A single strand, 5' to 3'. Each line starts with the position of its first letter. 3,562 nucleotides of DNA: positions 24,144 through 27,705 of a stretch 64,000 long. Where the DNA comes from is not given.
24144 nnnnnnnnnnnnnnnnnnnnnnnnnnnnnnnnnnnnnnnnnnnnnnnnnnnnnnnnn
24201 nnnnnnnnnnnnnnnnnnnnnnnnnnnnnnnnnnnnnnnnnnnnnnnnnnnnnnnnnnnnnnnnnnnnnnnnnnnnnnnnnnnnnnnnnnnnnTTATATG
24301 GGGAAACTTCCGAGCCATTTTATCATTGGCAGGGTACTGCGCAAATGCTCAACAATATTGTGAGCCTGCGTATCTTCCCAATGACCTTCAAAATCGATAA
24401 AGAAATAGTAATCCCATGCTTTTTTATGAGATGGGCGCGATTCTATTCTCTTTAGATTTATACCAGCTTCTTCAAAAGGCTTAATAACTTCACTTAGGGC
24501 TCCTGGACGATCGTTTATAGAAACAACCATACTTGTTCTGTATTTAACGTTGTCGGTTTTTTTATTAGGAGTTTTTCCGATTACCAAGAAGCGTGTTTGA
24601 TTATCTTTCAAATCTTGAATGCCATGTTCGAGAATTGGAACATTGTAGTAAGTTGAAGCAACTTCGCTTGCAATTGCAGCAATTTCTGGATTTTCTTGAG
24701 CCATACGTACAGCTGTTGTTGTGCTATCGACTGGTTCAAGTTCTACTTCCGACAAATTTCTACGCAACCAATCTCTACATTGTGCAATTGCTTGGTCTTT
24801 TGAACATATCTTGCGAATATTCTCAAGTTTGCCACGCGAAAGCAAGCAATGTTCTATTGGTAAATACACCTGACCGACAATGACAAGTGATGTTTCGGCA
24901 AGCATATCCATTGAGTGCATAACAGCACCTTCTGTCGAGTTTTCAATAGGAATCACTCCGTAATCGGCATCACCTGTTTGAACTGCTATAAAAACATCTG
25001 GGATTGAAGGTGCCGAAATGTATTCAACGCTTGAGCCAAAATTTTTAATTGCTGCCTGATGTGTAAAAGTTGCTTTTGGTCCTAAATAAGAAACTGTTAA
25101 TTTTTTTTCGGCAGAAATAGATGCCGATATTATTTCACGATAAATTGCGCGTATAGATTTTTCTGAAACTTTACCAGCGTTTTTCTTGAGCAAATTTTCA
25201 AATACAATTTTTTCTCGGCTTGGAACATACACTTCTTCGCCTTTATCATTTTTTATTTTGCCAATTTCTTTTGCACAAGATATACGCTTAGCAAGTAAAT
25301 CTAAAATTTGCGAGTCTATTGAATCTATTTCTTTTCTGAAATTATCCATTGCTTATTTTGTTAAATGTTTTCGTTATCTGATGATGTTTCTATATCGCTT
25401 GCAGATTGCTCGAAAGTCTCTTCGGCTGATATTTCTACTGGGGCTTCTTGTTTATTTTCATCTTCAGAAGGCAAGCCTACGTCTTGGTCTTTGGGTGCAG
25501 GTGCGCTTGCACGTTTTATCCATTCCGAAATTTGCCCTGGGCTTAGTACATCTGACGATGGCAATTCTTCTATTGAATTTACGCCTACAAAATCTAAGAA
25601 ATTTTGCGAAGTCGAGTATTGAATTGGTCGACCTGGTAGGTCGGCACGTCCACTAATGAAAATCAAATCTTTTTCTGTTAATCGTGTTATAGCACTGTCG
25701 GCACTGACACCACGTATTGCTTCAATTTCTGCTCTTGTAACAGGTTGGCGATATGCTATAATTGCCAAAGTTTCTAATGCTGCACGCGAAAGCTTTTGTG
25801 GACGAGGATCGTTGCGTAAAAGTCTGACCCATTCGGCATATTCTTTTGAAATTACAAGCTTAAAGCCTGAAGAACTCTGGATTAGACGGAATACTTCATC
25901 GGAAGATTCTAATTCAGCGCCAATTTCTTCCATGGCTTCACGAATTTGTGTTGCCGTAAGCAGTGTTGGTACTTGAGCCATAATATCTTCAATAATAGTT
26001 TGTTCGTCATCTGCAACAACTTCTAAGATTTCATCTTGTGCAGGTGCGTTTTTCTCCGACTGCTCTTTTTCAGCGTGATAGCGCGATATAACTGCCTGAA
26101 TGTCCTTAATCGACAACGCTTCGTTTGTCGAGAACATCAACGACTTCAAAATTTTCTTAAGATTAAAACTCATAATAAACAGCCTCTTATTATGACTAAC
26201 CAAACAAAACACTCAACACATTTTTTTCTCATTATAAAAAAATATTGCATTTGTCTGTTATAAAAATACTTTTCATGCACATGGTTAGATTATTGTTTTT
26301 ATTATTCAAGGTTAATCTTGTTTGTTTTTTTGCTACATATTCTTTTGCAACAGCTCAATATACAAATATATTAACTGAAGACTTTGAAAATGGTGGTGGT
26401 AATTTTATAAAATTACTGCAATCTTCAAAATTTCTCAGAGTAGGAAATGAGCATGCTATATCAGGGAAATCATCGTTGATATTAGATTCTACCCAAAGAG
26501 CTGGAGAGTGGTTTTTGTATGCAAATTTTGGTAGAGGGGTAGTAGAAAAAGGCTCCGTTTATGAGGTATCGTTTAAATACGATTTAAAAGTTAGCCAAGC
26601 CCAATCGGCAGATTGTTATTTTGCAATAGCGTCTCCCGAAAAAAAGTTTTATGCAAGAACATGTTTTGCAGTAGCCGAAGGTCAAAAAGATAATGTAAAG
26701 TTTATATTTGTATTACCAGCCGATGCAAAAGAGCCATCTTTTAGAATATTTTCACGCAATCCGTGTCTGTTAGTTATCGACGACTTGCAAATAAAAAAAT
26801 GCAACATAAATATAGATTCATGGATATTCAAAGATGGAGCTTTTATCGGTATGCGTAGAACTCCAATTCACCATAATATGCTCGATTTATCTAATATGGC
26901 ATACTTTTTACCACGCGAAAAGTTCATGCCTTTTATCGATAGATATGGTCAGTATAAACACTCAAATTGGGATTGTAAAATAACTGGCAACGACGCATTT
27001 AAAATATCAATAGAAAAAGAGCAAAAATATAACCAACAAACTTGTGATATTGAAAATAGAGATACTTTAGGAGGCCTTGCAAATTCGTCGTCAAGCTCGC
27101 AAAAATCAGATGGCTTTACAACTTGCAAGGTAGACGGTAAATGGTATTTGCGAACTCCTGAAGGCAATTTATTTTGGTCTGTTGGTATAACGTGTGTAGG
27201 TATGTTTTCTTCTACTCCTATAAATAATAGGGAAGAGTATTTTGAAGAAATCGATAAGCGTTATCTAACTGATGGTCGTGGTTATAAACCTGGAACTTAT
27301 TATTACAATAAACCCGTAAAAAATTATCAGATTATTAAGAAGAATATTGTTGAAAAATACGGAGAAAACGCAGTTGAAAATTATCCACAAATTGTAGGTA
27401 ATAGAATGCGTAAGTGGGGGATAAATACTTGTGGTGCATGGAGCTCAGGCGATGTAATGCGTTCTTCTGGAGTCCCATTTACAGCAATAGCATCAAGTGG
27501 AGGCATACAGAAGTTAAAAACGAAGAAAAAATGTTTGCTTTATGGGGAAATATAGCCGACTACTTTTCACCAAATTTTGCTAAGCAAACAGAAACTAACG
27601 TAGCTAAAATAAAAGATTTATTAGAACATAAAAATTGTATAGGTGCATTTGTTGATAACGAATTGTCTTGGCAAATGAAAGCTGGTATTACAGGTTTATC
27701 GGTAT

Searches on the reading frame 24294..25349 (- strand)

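Call 68: search_protein_families(library=pfam, proteins=[window:24294-25349:-], max_evalue=0.0001)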
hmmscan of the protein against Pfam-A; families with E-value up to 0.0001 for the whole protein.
window:24294-25349:- (351 aa): 3 families
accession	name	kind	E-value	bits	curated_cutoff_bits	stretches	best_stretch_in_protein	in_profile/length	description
PF00800.23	PDT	-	6.3e-63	212.3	25.2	1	86-260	1-179/181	Prephenate dehydratase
PF01817.26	CM_2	-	1.4e-24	86.5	27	1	5-81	2-79/80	Chorismate mutase type II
PF01842.31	ACT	-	2.6e-10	40.3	27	1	275-322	4-50/66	ACT domain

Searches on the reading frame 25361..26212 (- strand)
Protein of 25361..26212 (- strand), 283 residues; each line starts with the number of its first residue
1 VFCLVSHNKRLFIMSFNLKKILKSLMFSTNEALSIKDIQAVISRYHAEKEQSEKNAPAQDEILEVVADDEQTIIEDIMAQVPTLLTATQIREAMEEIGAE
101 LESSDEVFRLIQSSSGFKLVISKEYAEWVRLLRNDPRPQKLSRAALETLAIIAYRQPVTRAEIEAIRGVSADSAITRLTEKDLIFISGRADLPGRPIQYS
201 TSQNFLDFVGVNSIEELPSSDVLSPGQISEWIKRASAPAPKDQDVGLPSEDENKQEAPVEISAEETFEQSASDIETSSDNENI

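Call 68: search_protein_families(library=pfam, proteins=[window:25361-26212:-], max_evalue=0.0001)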
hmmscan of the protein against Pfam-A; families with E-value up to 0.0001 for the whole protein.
window:25361-26212:- (283 aa): 1 family
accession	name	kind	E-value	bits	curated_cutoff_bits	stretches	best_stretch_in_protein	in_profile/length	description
PF04079.22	SMC_ScpB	-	1.7e-44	151.7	27.4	1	84-219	22-159/160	Segregation and condensation complex subunit ScpB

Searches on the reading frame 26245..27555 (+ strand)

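Call 68: search_protein_families(library=pfam, proteins=[window:26245-27555:+], max_evalue=0.0001)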
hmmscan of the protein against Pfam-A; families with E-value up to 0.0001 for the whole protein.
window:26245-27555:+ (436 aa): 1 family
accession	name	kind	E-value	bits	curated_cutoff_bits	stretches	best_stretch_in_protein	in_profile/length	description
PF02018.23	CBM_4_9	-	1.6e-05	25.7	25.9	1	42-171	4-132/136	Carbohydrate binding domain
